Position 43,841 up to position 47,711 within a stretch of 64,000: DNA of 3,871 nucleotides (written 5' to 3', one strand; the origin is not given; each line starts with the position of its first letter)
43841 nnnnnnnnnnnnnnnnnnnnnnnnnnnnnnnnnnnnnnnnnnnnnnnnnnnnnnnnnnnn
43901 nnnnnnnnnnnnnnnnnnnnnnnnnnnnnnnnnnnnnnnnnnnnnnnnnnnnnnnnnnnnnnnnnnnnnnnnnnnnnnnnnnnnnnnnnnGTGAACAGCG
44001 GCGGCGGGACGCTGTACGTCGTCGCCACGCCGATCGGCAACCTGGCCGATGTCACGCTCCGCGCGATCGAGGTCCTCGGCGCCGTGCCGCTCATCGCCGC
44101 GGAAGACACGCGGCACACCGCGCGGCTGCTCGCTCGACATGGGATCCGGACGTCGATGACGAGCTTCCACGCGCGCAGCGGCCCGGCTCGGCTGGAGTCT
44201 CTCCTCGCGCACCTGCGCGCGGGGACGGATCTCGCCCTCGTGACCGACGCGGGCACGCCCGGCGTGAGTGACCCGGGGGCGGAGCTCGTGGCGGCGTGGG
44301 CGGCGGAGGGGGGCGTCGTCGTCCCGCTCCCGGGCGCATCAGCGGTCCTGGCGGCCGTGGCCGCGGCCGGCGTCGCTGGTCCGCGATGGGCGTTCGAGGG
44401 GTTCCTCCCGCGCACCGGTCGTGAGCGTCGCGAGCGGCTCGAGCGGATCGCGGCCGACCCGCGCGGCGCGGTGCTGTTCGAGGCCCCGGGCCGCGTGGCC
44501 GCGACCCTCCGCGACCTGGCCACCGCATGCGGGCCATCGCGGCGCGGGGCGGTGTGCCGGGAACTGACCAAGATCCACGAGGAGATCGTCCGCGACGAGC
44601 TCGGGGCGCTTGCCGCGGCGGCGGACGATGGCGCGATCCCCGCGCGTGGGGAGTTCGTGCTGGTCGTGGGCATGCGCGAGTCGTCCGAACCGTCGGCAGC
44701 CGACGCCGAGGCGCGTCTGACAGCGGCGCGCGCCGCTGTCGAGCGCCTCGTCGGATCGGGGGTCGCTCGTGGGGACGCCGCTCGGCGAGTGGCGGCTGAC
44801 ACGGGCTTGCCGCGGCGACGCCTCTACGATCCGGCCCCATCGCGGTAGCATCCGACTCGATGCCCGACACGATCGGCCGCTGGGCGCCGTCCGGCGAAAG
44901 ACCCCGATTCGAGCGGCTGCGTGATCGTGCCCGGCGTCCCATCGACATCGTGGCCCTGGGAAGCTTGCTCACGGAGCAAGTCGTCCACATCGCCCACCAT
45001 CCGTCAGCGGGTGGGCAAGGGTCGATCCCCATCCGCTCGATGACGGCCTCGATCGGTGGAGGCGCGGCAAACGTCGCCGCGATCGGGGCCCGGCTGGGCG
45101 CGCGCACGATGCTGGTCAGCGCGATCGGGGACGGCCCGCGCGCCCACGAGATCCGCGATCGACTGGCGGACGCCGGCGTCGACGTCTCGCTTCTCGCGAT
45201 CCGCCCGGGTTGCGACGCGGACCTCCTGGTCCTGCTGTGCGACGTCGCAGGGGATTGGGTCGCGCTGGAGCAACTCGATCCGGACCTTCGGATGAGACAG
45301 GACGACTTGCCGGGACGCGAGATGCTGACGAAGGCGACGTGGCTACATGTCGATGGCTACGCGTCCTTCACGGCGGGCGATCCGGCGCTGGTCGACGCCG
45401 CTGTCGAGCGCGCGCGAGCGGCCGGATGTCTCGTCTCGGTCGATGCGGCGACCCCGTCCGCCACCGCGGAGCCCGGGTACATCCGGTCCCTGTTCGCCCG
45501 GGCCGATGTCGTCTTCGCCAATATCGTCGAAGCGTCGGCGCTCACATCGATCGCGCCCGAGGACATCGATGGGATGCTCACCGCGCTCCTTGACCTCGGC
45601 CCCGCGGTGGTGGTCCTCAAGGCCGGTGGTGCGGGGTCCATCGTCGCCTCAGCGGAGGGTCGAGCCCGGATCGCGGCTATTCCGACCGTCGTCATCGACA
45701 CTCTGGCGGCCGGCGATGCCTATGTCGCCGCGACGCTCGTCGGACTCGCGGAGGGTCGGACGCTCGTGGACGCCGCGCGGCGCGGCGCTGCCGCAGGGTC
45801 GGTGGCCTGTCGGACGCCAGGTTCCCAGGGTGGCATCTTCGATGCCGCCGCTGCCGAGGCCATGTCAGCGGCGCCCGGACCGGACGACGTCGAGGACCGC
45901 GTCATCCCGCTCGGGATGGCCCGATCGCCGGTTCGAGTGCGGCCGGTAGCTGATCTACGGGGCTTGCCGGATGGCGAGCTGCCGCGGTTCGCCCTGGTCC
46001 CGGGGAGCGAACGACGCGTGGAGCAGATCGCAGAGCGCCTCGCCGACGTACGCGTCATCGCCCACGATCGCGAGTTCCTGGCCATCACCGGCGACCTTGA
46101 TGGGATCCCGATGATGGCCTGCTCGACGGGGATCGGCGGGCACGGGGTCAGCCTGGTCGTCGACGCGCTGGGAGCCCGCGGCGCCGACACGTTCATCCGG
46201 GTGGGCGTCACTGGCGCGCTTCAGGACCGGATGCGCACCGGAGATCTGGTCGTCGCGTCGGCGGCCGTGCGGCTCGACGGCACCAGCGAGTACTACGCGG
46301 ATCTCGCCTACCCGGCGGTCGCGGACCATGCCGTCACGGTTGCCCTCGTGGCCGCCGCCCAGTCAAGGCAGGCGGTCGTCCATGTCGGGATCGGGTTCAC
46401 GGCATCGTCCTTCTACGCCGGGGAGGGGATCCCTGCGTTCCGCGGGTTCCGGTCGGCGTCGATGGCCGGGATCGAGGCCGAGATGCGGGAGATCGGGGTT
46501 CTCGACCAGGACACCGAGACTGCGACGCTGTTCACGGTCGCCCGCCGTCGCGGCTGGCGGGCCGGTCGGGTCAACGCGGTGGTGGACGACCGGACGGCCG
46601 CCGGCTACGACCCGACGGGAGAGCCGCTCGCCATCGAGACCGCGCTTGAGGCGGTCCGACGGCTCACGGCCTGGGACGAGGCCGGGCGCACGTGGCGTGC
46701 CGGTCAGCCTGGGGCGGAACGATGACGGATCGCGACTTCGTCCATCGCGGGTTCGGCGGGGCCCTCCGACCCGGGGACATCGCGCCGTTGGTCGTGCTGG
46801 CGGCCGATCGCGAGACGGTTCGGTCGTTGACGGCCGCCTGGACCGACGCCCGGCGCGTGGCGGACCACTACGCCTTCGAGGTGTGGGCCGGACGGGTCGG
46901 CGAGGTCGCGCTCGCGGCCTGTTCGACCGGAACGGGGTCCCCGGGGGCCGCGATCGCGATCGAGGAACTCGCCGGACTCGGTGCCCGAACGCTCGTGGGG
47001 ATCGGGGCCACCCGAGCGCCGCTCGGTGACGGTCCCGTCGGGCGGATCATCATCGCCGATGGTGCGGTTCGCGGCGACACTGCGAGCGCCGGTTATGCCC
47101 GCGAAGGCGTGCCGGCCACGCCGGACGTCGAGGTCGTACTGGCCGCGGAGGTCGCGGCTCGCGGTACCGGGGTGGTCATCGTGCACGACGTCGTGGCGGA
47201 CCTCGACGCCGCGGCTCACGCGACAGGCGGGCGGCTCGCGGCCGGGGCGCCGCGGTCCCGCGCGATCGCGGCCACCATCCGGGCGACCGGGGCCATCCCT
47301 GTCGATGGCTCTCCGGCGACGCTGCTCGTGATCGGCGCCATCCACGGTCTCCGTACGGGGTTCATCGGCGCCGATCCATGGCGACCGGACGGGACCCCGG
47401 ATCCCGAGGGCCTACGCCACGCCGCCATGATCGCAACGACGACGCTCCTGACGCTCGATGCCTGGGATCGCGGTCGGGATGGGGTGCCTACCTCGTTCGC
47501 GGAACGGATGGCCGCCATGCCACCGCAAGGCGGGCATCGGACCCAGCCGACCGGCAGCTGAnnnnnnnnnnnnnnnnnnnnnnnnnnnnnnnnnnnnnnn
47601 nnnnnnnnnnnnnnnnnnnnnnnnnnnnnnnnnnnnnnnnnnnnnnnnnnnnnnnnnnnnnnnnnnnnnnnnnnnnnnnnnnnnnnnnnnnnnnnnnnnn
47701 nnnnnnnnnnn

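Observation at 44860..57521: Candidate modified-nucleoside (queuosine-type) salvage island with an unprecedented gene mix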

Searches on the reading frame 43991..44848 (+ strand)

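Call 7: search_protein_families(library=pfam, proteins=[window:43991-44848:+], max_evalue=0.01)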
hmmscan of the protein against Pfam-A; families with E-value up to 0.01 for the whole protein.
window:43991-44848:+ (285 aa): 1 family
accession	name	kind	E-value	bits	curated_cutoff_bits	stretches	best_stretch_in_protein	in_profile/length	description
PF00590.25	TP_methylase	-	4.5e-26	92.6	27.8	1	7-207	1-211/212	Tetrapyrrole (Corrin/Porphyrin) Methylases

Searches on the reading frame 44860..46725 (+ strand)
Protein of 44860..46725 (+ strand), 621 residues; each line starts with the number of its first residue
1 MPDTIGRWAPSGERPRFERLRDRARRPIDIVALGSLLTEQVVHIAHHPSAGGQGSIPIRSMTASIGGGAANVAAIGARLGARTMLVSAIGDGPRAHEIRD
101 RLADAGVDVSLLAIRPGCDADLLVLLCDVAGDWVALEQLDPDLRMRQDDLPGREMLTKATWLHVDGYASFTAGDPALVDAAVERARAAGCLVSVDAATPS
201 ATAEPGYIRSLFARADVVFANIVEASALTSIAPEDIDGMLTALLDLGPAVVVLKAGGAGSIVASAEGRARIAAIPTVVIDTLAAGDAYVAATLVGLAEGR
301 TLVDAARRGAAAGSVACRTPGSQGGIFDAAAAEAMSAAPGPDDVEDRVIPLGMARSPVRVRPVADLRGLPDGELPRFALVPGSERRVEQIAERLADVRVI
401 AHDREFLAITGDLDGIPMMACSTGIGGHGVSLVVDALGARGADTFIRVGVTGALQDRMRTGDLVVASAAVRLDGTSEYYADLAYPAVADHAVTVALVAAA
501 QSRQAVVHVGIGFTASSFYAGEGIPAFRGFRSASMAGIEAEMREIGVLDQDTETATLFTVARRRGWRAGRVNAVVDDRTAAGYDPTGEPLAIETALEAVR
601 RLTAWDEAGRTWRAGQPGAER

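Call 6: search_protein_families(library=pfam, proteins=[window:44860-46725:+], max_evalue=0.01)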
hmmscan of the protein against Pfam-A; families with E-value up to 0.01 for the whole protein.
window:44860-46725:+ (621 aa): 3 families
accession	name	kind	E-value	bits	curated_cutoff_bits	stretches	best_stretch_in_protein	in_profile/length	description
PF00294.29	PfkB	-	7.9e-41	140.8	25.8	1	53-324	24-297/302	pfkB family carbohydrate kinase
PF01048.26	PNP_UDP_1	-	1.6e-28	100.1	25.1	1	376-585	1-207/233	Phosphorylase superfamily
PF08543.17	Phos_pyr_kin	-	0.00012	22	27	1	207-309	112-224/246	Phosphomethylpyrimidine kinase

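Call 8: search_protein_families(library=ncbifam, proteins=[window:44860-46725:+], max_evalue=0.001)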
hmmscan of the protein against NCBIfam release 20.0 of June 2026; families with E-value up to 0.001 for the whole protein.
window:44860-46725:+ (621 aa): 29 families (the best 25 are shown)
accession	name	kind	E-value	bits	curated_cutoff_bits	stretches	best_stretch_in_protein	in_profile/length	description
TIGR01718.1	Uridine-psphlse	equivalog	1.3e-60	204.8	280.3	1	368-602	5-244/245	uridine phosphorylase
NF008383.0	PRK11178.1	equivalog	5.6e-53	179.8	262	1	376-580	20-225/254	uridine phosphorylase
TIGR04382.1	myo_inos_iolC_N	equivalog_domain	6.4e-27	94.6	300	1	58-321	26-294/309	5-dehydro-2-deoxygluconokinase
TIGR02152.1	D_ribokin_bact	equivalog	2.1e-24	86.4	299.65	2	178-328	143-292/298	ribokinase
NF053626.1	RibKinHalex1628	equivalog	1.3e-20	74.1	330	1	36-324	10-280/293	ATP-dependent ribose-1-phosphate kinase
NF007321.0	PRK09813.1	equivalog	1.1e-18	67.6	247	1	65-317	23-255/261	fructoselysine 6-kinase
NF008353.0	PRK11142.1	equivalog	6.5e-18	65.3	341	1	30-326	5-293/307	ribokinase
NF004489.0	PRK05819.1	subfamily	1.5e-17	63.7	230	1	372-576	11-205/236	DeoD-type purine-nucleoside phosphorylase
NF006957.1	PRK09434.1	equivalog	5.4e-16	59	450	1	65-339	26-297/302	fructokinase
NF009914.0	PRK13374.1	subfamily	1.8e-13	50.7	338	1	373-576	12-205/235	DeoD-type purine-nucleoside phosphorylase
TIGR00107.1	deoD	equivalog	7.2e-13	48.6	232.25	1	372-542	7-179/232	purine-nucleoside phosphorylase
TIGR03168.1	1-PFK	subfamily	5.8e-12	45.1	216.4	1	59-323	28-288/305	hexose kinase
NF005500.0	PRK07115.1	equivalog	1e-10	41.3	264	1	388-517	40-164/261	AMP nucleosidase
NF049991.1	TagKinase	equivalog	1.1e-10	40.9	420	1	66-326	40-305/321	tagatose kinase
TIGR03828.1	pfkB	equivalog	1.4e-10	40.7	292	1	224-323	186-288/305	1-phosphofructokinase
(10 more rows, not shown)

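Call 15: find_encoding_contigs(protein=window:44860-46725:+, flank=10000, max_places=6)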
Protein window:44860-46725:+ (621 aa): no gene with exactly this product is on record in the collection.

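Call 16: find_related_loci(query=window:44860-46725:+, collection=genome_contigs, flank=10000)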
Query window:44860-46725:+ (621 aa) in genome_contigs; peptide patterns used: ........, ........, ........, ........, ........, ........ (x = any residue, [..] = any of these).
599 stretches matched a pattern (row limit reached: there are more); 10 encode a relative of the query (tblastn E <= 1e-3); 10 distinct loci.
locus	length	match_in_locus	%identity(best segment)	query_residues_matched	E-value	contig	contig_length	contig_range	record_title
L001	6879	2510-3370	30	28-316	4e-17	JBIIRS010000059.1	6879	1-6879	MAG: Candidatus Planktophila sp. isolate ME2003-09-22_3300044612_group2_bin57 Rohwer_bin268_scaffold_12778_c1, whole gen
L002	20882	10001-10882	27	21-316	6e-16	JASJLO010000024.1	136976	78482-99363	MAG: Candidatus Planktophila sp. isolate ChBW.bin.132 ChBW_k141_312248, whole genome shotgun sequence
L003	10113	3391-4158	28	28-287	3e-13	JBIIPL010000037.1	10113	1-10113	MAG: Candidatus Planktophila sp. isolate ME2003-05-13_3300042862_group2_bin51 Rohwer_bin265_scaffold_2059_c1, whole geno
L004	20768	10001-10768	30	28-287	3e-12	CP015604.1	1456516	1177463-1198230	Actinobacteria bacterium IMCC26103 chromosome, complete genome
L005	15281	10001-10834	28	28-309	1e-9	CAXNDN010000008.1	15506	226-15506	MAG: Candidatus Planktophila sp. isolate MsH-01oct19-153 genome assembly, contig: MsH-01oct19-C7696, whole genome shotgu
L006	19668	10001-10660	27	66-290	2e-8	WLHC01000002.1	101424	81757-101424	MAG: Actinomycetota bacterium isolate UFOp-RE-4nov15-123 RE-4nov15-123-c2, whole genome shotgun sequence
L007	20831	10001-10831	25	30-310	2e-7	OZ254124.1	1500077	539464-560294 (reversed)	Candidatus Nanopelagicaceae bacterium isolate MRE-196 genome assembly, chromosome: MRE-196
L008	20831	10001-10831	24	30-310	4e-6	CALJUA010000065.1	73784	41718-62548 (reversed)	MAG TPA_asm: uncultured Candidatus Planktophila sp. isolate SRR6231180_bin.1_CONCOCT_v1.1_MAG genome assembly, contig: E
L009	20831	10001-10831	24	30-310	8e-6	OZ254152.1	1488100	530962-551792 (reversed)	Candidatus Nanopelagicaceae bacterium isolate MRE-182 genome assembly, chromosome: MRE-182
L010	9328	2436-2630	40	231-298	2e-5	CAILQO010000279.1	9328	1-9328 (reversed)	MAG: uncultured Chloroflexi bacterium isolate LaPlata-5m-a_bin-061 genome assembly, contig: bin-061:279/619, whole genom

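Call 17: find_homologous_proteins(query=window:44860-46725:+, max_evalue=1e-10)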
Query window:44860-46725:+ (621 aa): 9 proteins with E <= 1e-10 among 8000 candidates.
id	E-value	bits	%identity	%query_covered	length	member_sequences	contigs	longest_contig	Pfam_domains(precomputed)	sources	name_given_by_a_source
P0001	0.0e+0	1319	100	100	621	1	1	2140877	PF00294.30,PF01048.27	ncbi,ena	-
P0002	1.8e-212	725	63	96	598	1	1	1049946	PF00294.30,PF01048.27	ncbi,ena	-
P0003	6.5e-208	710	62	96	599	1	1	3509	PF08543.18,PF00294.30,PF01048.27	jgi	jgi:uridine phosphorylase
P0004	1.3e-207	709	62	95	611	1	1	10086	PF00294.30,PF01048.27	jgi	jgi:uridine phosphorylase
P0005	2.4e-205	702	62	96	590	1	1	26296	PF00294.30,PF01048.27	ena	-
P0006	1.9e-193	662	61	95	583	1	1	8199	PF00294.30,PF01048.27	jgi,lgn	-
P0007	2.0e-98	348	61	51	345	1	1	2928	PF00294.30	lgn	-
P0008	7.0e-77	277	48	60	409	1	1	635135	PF00294.30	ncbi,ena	-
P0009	9.3e-15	72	31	50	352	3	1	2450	PF00294.30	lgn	-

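Call 19: find_encoding_contigs(protein=P0001, flank=10000, max_places=3)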
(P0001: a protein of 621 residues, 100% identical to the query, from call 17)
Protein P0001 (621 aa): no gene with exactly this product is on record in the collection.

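Call 20: find_encoding_contigs(protein=P0002, flank=10000, max_places=3)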
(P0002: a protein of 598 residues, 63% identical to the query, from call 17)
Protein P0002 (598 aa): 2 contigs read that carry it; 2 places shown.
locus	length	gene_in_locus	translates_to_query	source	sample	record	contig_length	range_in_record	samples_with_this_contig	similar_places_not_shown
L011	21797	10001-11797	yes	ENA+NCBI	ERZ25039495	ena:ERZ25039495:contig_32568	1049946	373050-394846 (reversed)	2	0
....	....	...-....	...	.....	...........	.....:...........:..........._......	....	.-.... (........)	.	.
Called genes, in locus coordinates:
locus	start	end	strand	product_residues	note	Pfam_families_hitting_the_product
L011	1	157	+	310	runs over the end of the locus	PF12911:OppC_N, PF00528:BPD_transp_1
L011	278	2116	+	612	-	PF00496:SBP_bac_5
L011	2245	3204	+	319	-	PF19300:BPD_transp_1_N, PF00528:BPD_transp_1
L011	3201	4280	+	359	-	PF09818:ABC_ATPase (faint), PF00005:ABC_tran, PF02463:SMC_N, PF13401:AAA_22 (faint), PF13304:AAA_21 (weak), PF08352:oligo_HPY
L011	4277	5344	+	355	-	PF00005:ABC_tran, PF08352:oligo_HPY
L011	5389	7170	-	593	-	PF00496:SBP_bac_5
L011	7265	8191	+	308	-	PF00795:CN_hydrolase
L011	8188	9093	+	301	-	PF02540:NAD_synthase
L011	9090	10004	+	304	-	PF00590:TP_methylase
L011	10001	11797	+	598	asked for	PF00294:PfkB, PF01048:PNP_UDP_1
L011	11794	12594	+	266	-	PF01048:PNP_UDP_1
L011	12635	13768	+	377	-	PF01699:Na_Ca_ex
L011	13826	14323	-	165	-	PF00436:SSB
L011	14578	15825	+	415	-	PF05977:MFS_3, PF07690:MFS_1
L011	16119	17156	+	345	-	PF00709:Adenylsucc_synt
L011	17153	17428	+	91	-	PF00709:Adenylsucc_synt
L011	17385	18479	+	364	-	PF01071:GARS_A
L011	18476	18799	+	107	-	PF02843:GARS_C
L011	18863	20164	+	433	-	PF00206:Lyase_1, PF10397:ADSL_C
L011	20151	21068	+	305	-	PF01259:SAICAR_synt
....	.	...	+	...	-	?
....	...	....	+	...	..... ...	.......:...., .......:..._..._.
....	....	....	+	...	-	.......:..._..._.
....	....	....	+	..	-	?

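Call 21: find_encoding_contigs(protein=P0005, flank=10000, max_places=3)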
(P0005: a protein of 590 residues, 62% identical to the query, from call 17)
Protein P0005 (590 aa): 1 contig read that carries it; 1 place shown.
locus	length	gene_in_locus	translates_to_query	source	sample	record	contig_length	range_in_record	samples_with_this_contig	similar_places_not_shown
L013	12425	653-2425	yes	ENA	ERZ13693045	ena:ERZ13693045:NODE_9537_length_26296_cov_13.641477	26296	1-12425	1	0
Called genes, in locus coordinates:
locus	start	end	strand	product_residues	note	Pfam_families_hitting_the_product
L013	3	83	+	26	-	?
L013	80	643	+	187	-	PF18171:LSDAT_prok (faint), PF18306:LDcluster4, PF03641:Lysine_decarbox (weak)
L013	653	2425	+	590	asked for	PF00294:PfkB, PF01048:PNP_UDP_1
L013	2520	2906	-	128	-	-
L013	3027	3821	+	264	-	PF01048:PNP_UDP_1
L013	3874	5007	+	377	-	PF01699:Na_Ca_ex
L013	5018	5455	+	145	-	PF20118:DUF6508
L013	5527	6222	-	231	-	PF00436:SSB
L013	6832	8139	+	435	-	PF00709:Adenylsucc_synt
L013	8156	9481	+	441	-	PF02844:GARS_N, PF01071:GARS_A, PF02843:GARS_C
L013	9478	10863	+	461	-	PF00206:Lyase_1, PF10397:ADSL_C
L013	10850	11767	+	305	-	PF01259:SAICAR_synt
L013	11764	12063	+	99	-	PF02700:PurS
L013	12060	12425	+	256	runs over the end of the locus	PF13507:GATase_5, PF07685:GATase_3 (weak)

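Call 49: list_cluster_members(proteins=[P0001, P0002, P0015, P0017, P0066, P0126])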
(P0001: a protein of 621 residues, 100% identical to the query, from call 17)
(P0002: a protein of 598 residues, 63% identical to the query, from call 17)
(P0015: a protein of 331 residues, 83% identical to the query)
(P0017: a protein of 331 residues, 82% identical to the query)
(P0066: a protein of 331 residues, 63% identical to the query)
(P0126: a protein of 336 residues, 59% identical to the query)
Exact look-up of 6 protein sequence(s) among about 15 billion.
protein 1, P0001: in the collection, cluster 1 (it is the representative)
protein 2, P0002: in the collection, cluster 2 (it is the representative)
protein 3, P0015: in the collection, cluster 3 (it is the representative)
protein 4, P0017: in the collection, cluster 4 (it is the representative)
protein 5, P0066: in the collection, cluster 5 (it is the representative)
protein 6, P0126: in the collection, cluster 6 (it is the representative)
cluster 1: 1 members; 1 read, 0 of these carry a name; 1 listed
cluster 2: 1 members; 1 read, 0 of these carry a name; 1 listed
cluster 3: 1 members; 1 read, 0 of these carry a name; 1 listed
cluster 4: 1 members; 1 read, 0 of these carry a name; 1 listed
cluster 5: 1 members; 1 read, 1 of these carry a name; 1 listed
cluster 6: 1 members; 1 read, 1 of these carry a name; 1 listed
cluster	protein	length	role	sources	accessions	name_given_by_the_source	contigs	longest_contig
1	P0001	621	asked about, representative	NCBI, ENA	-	-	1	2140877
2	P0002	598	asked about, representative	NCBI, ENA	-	-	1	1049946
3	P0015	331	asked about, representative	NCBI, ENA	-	-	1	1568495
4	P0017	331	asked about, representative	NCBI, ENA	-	-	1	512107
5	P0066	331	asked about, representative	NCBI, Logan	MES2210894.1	MAG: queuosine salvage family protein [Chloroflexota bacterium]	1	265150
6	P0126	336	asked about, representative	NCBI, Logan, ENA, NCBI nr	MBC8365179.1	MAG: hypothetical protein H8E59_09270 [Actinobacteria bacterium] | hypothetical protein [Actinomycetota bacterium]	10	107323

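Call 61: search_protein_families(library=ncbifam, proteins=[L011:12635-13768:+], max_evalue=0.001)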
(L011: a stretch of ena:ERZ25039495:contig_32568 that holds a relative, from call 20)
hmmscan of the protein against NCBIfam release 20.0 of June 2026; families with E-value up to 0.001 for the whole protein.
L011:12635-13768:+ (377 aa): 2 families
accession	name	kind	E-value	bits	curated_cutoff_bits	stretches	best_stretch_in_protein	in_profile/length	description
TIGR00378.1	cax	equivalog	1.2e-93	314.1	211.15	1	41-368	13-349/349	calcium/proton exchanger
TIGR00846.1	caca2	superfamily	3.7e-80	269.5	317.45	1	26-368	16-372/372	calcium/proton exchanger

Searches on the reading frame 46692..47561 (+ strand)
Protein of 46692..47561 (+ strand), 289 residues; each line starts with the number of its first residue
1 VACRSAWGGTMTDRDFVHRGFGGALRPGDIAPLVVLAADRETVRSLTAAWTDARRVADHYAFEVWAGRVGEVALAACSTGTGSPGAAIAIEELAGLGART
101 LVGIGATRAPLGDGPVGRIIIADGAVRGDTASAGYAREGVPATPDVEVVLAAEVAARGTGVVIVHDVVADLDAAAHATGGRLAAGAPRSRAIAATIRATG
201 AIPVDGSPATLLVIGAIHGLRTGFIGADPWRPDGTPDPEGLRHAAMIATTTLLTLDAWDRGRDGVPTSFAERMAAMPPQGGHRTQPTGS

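Call 6: search_protein_families(library=pfam, proteins=[window:46692-47561:+], max_evalue=0.01)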
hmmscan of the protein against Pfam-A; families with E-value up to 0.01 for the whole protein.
window:46692-47561:+ (289 aa): 1 family
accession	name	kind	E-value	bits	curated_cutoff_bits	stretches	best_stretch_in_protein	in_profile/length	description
PF01048.26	PNP_UDP_1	-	7.4e-07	29.2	25.1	1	33-217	2-185/233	Phosphorylase superfamily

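Call 8: search_protein_families(library=ncbifam, proteins=[window:46692-47561:+], max_evalue=0.001)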
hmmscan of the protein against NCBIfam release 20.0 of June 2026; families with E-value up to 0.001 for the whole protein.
window:46692-47561:+ (289 aa): 2 families
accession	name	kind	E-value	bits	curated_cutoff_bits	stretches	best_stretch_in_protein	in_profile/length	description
TIGR01718.1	Uridine-psphlse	equivalog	2.4e-29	102.4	280.3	1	25-225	6-208/245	uridine phosphorylase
NF008383.0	PRK11178.1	equivalog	8.1e-21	74.4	262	1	31-174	19-162/254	uridine phosphorylase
